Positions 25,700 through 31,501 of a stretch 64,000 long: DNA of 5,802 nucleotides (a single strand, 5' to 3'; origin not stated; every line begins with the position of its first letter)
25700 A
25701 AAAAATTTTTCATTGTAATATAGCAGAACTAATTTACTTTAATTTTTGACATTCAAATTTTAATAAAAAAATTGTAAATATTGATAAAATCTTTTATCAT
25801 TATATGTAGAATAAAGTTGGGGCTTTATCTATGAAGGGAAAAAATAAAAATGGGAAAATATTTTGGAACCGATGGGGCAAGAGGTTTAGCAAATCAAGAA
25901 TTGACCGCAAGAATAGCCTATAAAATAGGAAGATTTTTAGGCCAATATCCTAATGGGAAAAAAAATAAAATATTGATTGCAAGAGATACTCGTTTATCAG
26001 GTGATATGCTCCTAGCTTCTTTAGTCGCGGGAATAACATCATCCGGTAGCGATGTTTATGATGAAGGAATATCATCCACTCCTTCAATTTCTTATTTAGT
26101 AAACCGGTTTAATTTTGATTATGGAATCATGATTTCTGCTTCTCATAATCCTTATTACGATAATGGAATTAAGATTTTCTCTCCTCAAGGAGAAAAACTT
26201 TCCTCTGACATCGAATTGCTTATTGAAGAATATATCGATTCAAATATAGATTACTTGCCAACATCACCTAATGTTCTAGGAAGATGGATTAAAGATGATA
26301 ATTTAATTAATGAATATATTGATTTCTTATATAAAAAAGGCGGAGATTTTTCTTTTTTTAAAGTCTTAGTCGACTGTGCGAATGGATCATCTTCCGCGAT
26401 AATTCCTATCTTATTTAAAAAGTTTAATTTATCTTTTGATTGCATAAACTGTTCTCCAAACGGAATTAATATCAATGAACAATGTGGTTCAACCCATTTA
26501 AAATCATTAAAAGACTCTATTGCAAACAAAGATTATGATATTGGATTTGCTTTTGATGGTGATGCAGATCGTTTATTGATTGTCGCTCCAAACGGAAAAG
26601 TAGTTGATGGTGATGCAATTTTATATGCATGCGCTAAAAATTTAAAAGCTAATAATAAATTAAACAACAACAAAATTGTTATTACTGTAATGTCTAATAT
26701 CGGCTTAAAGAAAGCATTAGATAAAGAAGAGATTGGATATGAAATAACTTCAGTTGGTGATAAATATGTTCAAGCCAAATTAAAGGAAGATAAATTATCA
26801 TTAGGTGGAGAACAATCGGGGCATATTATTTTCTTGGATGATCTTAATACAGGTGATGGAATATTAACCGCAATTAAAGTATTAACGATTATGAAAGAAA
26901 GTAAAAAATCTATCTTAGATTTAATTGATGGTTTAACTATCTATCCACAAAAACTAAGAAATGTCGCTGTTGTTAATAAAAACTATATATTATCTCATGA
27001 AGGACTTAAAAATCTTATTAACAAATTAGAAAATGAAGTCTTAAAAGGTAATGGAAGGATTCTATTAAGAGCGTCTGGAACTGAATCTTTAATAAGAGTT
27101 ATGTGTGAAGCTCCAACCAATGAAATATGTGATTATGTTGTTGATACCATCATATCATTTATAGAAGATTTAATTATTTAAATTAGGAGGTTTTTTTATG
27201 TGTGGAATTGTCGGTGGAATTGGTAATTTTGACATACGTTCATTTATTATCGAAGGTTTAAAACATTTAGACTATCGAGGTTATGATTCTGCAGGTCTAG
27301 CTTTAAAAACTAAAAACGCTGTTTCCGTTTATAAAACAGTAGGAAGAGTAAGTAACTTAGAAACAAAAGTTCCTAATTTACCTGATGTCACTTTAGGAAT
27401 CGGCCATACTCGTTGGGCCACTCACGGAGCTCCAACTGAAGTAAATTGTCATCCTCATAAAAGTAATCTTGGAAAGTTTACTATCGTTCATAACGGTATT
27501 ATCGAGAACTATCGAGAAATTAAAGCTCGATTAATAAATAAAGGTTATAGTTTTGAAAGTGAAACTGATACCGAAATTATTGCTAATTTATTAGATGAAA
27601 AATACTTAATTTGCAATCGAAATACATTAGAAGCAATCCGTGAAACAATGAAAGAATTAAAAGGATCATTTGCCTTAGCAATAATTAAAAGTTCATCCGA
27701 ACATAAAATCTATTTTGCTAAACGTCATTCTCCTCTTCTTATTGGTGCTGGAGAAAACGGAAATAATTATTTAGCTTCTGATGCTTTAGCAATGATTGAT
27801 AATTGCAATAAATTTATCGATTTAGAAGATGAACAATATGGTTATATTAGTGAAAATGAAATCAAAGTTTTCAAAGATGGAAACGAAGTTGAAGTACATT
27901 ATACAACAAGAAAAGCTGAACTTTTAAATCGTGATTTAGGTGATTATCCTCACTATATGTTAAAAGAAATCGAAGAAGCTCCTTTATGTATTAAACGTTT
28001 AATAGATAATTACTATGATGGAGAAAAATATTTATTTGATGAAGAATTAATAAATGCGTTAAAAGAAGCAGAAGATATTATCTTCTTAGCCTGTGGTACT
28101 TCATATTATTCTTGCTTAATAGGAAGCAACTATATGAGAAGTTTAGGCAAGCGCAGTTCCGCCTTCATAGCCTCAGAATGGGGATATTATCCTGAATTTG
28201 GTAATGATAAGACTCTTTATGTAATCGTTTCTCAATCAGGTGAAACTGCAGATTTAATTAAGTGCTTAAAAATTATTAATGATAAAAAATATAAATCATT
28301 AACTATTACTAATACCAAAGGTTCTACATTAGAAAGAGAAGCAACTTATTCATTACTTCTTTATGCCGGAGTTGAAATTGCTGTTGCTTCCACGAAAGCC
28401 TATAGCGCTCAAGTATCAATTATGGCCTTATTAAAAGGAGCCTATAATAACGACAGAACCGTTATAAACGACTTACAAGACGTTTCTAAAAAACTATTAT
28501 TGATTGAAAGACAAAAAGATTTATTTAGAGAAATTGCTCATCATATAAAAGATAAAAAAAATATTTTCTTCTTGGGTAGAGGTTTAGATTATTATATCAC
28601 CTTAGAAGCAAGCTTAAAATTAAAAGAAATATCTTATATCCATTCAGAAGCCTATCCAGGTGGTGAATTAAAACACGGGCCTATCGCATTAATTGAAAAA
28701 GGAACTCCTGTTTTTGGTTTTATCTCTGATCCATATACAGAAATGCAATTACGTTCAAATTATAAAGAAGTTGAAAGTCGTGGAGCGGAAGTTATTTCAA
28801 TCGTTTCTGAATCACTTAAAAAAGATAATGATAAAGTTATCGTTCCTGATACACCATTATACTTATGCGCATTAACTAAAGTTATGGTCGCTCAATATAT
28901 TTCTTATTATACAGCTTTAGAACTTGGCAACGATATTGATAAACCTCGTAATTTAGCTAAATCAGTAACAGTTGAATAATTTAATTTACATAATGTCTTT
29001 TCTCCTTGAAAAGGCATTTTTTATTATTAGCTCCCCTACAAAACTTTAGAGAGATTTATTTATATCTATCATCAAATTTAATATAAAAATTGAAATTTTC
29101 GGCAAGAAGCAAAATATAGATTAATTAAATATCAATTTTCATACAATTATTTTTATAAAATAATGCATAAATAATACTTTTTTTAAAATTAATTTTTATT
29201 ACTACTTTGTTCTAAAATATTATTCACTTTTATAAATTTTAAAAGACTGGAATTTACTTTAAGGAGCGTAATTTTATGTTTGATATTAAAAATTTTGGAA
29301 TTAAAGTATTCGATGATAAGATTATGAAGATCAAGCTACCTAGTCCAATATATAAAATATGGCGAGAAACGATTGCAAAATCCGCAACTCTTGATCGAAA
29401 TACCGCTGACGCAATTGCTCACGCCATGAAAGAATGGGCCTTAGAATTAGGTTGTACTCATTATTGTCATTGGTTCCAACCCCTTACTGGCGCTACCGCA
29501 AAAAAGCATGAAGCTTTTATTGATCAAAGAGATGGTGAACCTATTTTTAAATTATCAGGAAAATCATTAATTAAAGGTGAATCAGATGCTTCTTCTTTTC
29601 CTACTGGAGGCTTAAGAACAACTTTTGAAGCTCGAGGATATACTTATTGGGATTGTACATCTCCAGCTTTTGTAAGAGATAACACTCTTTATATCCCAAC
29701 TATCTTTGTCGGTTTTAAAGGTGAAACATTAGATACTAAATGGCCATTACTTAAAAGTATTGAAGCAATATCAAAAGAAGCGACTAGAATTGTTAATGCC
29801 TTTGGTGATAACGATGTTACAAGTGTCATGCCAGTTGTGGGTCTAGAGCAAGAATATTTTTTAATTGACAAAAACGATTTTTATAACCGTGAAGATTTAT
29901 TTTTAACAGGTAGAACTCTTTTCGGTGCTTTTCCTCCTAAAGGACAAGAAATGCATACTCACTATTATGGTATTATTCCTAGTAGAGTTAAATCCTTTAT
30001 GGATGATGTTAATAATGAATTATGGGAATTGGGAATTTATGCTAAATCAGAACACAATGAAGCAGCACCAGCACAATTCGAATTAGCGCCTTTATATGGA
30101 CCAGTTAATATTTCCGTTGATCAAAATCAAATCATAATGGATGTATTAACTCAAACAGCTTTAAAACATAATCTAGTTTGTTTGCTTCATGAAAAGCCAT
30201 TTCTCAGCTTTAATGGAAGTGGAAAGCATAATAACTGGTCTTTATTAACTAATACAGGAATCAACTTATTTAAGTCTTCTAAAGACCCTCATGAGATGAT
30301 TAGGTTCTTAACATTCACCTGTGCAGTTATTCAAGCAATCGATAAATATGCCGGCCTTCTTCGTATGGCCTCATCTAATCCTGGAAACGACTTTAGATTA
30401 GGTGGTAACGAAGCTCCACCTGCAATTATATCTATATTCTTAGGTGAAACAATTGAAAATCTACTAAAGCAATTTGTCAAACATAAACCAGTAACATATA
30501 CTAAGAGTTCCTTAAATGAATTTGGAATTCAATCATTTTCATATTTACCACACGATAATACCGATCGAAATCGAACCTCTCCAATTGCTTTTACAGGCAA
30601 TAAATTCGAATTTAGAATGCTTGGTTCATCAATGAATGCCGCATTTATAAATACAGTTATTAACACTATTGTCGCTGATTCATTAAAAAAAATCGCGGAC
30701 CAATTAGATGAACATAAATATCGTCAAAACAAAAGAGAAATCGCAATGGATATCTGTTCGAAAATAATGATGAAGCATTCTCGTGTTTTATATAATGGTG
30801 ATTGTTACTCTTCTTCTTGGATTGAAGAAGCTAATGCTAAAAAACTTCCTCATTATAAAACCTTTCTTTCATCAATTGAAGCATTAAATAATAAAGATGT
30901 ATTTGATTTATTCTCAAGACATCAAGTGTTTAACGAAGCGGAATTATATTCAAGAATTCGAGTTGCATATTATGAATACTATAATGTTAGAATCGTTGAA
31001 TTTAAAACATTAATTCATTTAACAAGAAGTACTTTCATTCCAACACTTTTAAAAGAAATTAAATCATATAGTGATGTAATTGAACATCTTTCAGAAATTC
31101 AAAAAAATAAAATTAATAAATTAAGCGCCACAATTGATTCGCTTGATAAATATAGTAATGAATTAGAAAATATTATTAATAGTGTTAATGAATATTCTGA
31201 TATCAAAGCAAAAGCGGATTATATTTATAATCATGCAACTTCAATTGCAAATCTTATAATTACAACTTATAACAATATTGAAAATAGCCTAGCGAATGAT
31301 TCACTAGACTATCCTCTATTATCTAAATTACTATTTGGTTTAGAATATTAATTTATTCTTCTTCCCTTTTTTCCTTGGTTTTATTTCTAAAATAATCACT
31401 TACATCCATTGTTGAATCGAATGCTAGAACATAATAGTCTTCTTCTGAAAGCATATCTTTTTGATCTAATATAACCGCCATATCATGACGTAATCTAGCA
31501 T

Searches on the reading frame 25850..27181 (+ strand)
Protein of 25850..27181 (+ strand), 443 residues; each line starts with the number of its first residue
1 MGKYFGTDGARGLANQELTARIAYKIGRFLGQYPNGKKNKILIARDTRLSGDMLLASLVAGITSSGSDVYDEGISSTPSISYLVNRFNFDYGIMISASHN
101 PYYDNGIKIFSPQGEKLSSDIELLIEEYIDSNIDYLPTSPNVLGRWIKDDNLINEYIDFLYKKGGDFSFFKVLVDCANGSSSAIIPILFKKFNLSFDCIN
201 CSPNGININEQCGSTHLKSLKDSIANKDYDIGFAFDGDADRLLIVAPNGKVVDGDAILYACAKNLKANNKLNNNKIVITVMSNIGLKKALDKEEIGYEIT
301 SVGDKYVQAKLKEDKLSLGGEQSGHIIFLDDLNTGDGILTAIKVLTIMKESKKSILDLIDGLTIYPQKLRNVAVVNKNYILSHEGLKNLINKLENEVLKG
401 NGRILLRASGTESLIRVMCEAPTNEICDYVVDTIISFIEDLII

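Call 50: search_protein_families(library=pfam, proteins=[window:25850-27181:+], max_evalue=0.00001)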
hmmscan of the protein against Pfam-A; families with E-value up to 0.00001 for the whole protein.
window:25850-27181:+ (443 aa): 4 families
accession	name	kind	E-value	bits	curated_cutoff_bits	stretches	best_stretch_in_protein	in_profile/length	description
PF02878.22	PGM_PMM_I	-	7e-39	133.1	22.5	1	3-132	2-134/138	Phosphoglucomutase/phosphomannomutase, alpha/beta/alpha domain I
PF02880.22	PGM_PMM_III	-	4.2e-32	111.1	20.7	1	253-360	1-109/115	Phosphoglucomutase/phosphomannomutase, alpha/beta/alpha domain III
PF02879.22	PGM_PMM_II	-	7.2e-14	52.6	29.3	1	169-249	20-103/103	Phosphoglucomutase/phosphomannomutase, alpha/beta/alpha domain II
PF00408.26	PGM_PMM_IV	-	6e-12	45.9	23.1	1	371-434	3-65/68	Phosphoglucomutase/phosphomannomutase, C-terminal domain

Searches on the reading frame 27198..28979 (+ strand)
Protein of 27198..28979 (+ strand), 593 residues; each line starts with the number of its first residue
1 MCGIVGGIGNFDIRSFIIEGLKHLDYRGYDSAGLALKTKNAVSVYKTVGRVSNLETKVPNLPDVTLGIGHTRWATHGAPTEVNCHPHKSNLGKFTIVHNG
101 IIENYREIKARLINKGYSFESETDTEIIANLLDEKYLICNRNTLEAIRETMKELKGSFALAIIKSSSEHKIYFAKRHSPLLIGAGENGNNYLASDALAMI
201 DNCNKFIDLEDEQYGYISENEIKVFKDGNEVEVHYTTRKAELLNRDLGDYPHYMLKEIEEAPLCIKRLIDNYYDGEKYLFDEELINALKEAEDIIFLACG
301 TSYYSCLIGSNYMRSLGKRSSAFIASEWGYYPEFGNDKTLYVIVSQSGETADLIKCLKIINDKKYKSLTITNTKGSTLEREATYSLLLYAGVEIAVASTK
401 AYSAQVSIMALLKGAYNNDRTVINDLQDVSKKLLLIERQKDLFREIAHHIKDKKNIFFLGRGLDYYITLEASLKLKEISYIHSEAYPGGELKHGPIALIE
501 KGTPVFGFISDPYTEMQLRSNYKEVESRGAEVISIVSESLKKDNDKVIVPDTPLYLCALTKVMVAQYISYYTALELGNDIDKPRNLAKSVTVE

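Call 50: search_protein_families(library=pfam, proteins=[window:27198-28979:+], max_evalue=0.00001)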
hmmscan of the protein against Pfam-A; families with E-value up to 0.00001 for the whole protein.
window:27198-28979:+ (593 aa): 3 families
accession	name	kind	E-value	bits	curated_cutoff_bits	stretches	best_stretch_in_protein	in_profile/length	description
PF01380.27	SIS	-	1.9e-41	141.4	25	2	450-574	2-129/131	SIS domain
PF13522.11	GATase_6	-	5.6e-19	68.9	27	1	65-185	11-121/130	Glutamine amidotransferase domain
PF13537.11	GATase_7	-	5.5e-16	59.1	25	1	88-196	17-118/123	Glutamine amidotransferase domain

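Call 55: find_homologous_proteins(query=window:27198-28979:+, max_evalue=1e-100)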
Query window:27198-28979:+ (593 aa): 7954 proteins with E <= 1e-100 among 8000 candidates; the best 120 are listed.
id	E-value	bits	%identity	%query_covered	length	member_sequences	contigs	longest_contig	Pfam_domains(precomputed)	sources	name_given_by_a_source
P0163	0.0e+0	1330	100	100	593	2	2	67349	PF01380.28,PF13522.12,PF13537.12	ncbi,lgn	-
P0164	0.0e+0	1190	89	100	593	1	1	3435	PF01380.28,PF13522.12,PF13537.12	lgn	-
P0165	0.0e+0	1189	89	100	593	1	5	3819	PF01380.28,PF13522.12,PF13537.12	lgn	-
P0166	0.0e+0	1189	88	100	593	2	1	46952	PF01380.28,PF13522.12,PF13537.12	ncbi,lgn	-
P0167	0.0e+0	1096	81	100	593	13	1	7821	PF01380.28,PF13522.12,PF13537.12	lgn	-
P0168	0.0e+0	1055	77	100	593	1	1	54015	PF01380.28,PF13522.12,PF13537.12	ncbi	-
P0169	9.9e-294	993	74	100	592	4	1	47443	PF13230.12,PF01380.28,PF13522.12,PF13537.12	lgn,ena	-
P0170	4.3e-293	991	74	100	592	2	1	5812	PF13230.12,PF01380.28,PF13522.12,PF13537.12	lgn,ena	-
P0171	8.1e-290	981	73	100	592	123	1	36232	PF13230.12,PF01380.28,PF13522.12,PF13537.12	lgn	-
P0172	1.2e-289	980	73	100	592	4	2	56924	PF01380.28,PF13522.12,PF13537.12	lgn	-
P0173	2.5e-288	976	74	100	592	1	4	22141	PF01380.28,PF13522.12,PF13537.12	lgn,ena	-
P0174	1.4e-287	973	74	100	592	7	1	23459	PF01380.28,PF13522.12,PF13537.12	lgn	-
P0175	1.8e-285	966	73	100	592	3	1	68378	PF01380.28,PF13522.12,PF13537.12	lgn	-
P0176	1.7e-277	940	71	100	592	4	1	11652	PF01380.28,PF13522.12,PF13537.12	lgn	-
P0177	1.2e-273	927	70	100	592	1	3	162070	PF01380.28,PF13522.12,PF13537.12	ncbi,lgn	-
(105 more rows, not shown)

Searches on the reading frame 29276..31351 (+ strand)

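Call 12: search_protein_families(library=pfam, proteins=[window:29276-31351:+], max_evalue=0.001)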
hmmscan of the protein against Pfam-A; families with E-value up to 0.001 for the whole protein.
window:29276-31351:+ (691 aa): 3 families
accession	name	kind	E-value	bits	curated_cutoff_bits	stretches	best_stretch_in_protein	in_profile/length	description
PF12437.13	GSIII_N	-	1.9e-69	232.8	25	1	5-161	3-160/160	Glutamine synthetase type III N terminal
PF18318.6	Gln-synt_C-ter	-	2.2e-24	86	22.7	1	492-603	4-115/118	Glutamine synthetase C-terminal domain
PF00120.29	Gln-synt_C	-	1.5e-18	67.5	24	1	176-341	15-173/344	Glutamine synthetase, catalytic domain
